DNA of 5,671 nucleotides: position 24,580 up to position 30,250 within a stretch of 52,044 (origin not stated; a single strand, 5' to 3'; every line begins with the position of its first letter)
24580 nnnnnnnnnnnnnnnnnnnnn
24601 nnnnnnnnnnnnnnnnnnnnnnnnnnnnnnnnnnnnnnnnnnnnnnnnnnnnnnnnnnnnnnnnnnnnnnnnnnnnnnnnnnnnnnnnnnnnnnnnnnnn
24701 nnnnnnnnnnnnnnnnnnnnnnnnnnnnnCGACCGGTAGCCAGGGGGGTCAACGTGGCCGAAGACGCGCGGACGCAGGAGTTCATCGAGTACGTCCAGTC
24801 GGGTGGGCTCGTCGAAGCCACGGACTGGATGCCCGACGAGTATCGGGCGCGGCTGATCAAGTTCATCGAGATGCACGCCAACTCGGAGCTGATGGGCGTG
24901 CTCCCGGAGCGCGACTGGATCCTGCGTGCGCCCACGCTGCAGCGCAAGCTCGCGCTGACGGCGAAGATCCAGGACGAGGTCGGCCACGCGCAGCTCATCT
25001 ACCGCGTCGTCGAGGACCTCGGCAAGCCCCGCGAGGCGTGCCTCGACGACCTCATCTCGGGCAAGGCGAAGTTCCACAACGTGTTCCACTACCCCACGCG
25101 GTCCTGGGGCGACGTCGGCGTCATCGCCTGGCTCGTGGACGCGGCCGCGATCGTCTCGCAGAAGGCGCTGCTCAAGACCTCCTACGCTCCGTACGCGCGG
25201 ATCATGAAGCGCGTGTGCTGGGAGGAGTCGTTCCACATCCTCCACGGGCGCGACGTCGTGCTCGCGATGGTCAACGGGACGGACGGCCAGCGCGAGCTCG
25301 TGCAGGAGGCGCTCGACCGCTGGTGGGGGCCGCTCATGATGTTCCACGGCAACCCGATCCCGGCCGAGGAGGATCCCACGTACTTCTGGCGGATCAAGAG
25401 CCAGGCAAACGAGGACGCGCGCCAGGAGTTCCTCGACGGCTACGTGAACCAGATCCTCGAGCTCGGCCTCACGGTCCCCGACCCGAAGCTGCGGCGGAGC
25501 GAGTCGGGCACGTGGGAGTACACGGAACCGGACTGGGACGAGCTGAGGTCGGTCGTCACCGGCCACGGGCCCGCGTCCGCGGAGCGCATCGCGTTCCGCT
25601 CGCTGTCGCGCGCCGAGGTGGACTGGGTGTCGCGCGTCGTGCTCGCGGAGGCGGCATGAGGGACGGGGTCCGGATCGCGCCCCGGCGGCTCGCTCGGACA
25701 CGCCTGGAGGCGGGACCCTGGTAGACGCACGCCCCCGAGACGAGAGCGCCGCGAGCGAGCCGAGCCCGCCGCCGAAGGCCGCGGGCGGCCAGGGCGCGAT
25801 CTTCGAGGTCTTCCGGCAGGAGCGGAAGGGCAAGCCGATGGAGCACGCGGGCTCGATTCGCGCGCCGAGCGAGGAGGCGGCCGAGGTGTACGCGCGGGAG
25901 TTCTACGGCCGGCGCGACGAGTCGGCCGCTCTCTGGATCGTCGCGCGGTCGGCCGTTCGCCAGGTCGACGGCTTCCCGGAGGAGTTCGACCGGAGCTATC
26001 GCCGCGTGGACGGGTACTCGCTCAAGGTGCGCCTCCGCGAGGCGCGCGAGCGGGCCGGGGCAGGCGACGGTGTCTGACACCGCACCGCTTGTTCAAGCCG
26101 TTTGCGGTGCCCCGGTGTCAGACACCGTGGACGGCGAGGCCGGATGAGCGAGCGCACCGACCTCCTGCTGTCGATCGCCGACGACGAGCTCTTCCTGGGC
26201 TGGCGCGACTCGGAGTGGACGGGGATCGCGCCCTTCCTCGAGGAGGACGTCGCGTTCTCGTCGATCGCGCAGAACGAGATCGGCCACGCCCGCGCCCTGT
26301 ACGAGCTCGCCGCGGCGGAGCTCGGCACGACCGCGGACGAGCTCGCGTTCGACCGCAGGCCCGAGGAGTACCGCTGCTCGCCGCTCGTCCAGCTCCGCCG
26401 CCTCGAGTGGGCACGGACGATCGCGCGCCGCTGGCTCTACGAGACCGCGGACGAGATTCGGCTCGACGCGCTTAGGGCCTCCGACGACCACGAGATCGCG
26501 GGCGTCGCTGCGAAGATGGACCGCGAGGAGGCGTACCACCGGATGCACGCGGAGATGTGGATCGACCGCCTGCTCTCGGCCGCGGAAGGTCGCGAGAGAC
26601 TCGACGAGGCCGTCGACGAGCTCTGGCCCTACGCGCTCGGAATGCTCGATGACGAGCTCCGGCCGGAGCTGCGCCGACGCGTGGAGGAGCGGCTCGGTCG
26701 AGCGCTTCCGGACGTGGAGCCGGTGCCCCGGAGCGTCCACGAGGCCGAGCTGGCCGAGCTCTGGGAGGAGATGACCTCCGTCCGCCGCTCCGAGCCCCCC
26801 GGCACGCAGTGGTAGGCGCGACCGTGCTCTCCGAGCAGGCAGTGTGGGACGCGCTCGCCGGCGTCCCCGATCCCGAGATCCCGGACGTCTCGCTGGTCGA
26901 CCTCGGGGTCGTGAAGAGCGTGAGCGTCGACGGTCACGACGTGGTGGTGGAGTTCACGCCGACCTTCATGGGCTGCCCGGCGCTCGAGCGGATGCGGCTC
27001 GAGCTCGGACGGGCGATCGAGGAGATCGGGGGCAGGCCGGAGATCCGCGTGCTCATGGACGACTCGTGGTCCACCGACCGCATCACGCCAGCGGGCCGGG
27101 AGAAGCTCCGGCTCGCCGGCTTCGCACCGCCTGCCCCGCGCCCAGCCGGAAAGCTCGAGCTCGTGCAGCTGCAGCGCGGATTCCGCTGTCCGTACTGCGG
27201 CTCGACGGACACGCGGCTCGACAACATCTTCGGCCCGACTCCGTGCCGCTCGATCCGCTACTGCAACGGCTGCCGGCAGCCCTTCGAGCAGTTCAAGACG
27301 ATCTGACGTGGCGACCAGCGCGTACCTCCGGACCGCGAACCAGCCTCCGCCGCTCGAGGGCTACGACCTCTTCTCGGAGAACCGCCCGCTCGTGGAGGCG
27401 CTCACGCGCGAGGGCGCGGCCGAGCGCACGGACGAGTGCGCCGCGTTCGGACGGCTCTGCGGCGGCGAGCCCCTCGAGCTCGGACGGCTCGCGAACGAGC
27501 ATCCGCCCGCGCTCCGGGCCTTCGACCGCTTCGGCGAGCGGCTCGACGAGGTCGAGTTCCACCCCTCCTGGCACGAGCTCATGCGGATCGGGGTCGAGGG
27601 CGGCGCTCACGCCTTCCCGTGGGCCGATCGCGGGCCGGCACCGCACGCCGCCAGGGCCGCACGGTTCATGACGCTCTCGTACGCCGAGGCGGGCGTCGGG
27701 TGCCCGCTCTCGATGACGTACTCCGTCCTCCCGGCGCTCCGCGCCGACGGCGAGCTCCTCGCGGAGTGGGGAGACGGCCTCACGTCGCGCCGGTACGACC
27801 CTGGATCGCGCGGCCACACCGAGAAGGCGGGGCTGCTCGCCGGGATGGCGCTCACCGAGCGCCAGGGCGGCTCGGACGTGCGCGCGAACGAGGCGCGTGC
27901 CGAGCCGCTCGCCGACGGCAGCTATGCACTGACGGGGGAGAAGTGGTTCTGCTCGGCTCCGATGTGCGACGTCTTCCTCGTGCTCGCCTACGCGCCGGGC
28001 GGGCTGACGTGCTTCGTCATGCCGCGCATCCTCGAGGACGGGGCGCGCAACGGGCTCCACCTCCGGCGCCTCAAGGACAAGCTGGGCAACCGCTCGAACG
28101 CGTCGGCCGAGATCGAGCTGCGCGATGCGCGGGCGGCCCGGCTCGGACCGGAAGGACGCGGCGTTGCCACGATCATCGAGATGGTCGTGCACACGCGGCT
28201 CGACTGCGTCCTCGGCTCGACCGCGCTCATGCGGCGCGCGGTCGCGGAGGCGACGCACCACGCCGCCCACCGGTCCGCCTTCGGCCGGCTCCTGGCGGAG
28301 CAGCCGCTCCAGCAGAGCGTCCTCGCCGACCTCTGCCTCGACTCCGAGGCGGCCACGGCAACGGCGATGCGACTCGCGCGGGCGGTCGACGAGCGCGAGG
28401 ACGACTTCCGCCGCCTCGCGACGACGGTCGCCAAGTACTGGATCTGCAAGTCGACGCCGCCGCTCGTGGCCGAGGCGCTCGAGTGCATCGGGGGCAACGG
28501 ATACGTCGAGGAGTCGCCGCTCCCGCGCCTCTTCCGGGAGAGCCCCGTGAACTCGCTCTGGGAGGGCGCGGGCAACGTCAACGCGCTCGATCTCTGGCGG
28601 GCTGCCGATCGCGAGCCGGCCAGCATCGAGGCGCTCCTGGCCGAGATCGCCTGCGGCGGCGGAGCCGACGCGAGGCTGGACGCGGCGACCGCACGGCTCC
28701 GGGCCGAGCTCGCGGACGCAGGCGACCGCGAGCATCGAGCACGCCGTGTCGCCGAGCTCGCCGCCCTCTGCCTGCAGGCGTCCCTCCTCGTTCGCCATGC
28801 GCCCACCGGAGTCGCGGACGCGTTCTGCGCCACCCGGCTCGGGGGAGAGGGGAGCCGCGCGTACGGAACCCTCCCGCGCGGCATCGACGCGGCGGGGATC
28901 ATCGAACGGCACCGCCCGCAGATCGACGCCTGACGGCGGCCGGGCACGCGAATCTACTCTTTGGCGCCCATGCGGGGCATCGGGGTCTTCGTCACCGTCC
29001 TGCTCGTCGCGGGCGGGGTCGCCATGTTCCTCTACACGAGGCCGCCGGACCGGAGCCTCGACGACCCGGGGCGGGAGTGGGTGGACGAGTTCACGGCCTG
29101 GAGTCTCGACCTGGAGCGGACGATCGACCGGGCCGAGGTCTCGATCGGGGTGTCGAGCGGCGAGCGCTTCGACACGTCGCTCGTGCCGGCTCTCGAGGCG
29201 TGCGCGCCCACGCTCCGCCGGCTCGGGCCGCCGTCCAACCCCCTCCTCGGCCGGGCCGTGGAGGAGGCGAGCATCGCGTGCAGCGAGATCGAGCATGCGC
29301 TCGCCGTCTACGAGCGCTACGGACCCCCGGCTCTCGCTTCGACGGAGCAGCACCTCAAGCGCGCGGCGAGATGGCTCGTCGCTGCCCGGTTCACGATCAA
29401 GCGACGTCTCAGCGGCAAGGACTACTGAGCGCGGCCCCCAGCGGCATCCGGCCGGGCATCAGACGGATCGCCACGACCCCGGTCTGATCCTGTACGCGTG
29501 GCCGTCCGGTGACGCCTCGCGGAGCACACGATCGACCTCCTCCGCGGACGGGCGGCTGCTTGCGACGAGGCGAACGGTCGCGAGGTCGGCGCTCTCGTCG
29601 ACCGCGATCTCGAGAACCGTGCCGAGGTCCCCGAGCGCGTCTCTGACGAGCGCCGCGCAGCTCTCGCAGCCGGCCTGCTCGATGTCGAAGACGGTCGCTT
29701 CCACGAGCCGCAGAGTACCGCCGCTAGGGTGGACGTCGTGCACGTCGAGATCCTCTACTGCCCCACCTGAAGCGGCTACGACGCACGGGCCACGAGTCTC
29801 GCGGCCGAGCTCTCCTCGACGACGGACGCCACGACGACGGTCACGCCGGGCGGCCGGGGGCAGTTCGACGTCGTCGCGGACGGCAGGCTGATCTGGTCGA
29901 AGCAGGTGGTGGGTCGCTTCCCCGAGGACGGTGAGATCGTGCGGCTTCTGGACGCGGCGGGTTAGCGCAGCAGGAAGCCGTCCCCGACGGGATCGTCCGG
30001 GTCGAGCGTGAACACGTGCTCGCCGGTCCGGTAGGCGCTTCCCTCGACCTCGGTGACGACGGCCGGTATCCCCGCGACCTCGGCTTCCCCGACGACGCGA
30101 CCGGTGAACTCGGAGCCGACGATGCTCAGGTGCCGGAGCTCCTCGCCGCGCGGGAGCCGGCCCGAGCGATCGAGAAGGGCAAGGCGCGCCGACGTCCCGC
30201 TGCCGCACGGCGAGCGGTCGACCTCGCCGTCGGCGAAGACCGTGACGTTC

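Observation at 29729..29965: Split ORF that reads as a SelW-like (Rdx family) selenoprotein with TGA in the CxxU redox motif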

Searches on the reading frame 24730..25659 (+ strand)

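Call 22: search_protein_families(library=pfam, proteins=[window:24730-25659:+], max_evalue=0.00001)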
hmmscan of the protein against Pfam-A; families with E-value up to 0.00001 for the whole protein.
window:24730-25659:+ (309 aa): 1 family
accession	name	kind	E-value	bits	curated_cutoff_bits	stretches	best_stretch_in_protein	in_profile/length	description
PF05138.18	PaaA_PaaC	-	1.1e-72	244.9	28.5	1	28-265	4-244/263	Phenylacetic acid catabolic protein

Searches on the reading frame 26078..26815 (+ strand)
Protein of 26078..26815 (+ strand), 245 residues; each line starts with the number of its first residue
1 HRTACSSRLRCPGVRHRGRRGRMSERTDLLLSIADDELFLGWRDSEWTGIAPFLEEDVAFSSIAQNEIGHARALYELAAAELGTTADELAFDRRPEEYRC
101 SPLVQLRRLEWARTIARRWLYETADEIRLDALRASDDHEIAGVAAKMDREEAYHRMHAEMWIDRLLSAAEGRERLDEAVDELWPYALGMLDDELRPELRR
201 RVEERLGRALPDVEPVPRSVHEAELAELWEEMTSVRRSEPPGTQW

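Call 22: search_protein_families(library=pfam, proteins=[window:26078-26815:+], max_evalue=0.00001)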
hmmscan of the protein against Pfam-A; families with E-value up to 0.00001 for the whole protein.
window:26078-26815:+ (245 aa): 1 family
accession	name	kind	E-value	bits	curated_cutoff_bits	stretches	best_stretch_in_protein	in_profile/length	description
PF05138.18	PaaA_PaaC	-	1.7e-48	165.6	28.5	1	25-193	17-188/263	Phenylacetic acid catabolic protein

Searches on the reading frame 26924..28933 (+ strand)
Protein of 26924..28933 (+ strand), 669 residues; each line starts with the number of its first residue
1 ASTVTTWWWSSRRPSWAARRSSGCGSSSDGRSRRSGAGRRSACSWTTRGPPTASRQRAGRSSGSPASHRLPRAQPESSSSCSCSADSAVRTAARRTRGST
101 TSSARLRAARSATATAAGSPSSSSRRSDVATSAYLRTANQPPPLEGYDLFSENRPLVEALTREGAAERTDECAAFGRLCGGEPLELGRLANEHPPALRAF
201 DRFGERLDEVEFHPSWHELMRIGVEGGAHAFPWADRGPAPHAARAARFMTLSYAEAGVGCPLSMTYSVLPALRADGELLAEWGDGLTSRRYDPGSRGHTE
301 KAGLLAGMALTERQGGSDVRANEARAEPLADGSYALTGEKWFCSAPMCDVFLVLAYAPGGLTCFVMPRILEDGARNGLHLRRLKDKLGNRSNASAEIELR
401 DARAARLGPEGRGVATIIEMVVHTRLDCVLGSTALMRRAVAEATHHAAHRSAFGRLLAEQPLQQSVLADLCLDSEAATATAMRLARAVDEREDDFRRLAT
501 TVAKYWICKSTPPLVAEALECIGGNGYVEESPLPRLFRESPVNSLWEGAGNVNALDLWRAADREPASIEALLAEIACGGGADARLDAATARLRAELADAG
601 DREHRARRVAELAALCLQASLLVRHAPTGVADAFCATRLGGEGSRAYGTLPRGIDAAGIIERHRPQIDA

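Call 22: search_protein_families(library=pfam, proteins=[window:26924-28933:+], max_evalue=0.00001)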
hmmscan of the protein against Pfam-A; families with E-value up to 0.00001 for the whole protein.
window:26924-28933:+ (669 aa): 3 families
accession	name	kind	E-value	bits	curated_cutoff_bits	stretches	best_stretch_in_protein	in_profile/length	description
PF18158.6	AidB_N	-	1.4e-54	184.8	22.9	1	139-293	1-156/156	Adaptive response protein AidB N-terminal domain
PF00441.29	Acyl-CoA_dh_1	-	1.5e-26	93.7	22.4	1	411-558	1-146/150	Acyl-CoA dehydrogenase, C-terminal domain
PF02770.24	Acyl-CoA_dh_M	-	2.4e-16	60.1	33.3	1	308-401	2-96/97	Acyl-CoA dehydrogenase, middle domain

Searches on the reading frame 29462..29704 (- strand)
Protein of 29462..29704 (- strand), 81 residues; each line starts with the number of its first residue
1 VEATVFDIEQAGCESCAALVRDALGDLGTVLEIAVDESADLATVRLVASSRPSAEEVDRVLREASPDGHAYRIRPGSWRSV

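Call 4: search_protein_families(library=pfam, proteins=[window:29462-29704:-], max_evalue=1)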
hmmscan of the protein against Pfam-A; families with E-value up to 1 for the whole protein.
seq(81 aa): 1 family
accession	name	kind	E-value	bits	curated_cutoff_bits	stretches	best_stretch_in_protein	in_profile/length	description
PF00403.32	HMA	-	3e-07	31.1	24.8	1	5-64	1-59/62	Heavy-metal-associated domain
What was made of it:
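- Checked: The divergent gene (minus strand, 29459-29704, start 24 nt from 29729) is a CxxC HMA-domain protein (PF00403, E=3e-7, above the cutoff; call 4).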

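Call 5: search_protein_families(library=ncbifam, proteins=[window:29462-29704:-], max_evalue=1)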
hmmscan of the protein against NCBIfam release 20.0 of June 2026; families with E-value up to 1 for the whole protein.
seq(81 aa): 7 families
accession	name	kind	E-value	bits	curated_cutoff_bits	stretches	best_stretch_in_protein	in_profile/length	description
NF041393.1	Frdxn_Halo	equivalog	0.04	13.7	150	1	6-62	61-116/128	ferredoxin Fer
NF033556.1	MerTP_fusion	equivalog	0.055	13.1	180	1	3-58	121-175/186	mercuric transport protein MerTP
NF010311.1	PRK13748.1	subfamily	0.067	12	600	1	6-48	3-45/560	mercury(II) reductase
NF047957.1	CopZ_AFE_1862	equivalog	0.069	13.6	85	1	7-45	4-42/62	CopZ family metallochaperone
NF041115.1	UxxU_metal_bind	equivalog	0.08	13.1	95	1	5-43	7-45/74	metal-binding (seleno)protein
NF045683.1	MerT_CopZ_Se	exception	0.18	11.2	375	1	5-50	165-210/235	MerT/CopZ fusion-like heavy metal transport selenoprotein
NF033794.2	chaper_CopZ_Eh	exception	0.22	11.7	95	1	6-45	4-43/68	copper chaperone CopZ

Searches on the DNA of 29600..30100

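Call 9: search_rna_families(source=window, start=29600, end=30100, threshold=evalue, max_evalue=10)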
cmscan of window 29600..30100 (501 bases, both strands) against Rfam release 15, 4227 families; matches with E-value up to 10: 2.
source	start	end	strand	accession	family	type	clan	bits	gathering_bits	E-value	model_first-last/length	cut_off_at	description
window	29824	29898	+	RF02473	GlsR4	Gene; snRNA; snoRNA; CD-box;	-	17.8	70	0.5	1-61/61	no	Small nucleolar RNA GlsR4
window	29813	29878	+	RF02647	Cis52_sRNA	Gene; sRNA;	-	13.4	56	3.9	1-179/179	no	Ruegeria cis52 sRNA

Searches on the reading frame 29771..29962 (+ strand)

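Call 4: search_protein_families(library=pfam, proteins=[window:29771-29962:+], max_evalue=1)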
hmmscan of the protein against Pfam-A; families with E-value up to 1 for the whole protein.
seq(64 aa): 1 family
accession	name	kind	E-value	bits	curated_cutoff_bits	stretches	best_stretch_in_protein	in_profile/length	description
PF10262.15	Rdx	-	5e-11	43.1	22.6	1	2-61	11-73/74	Rdx family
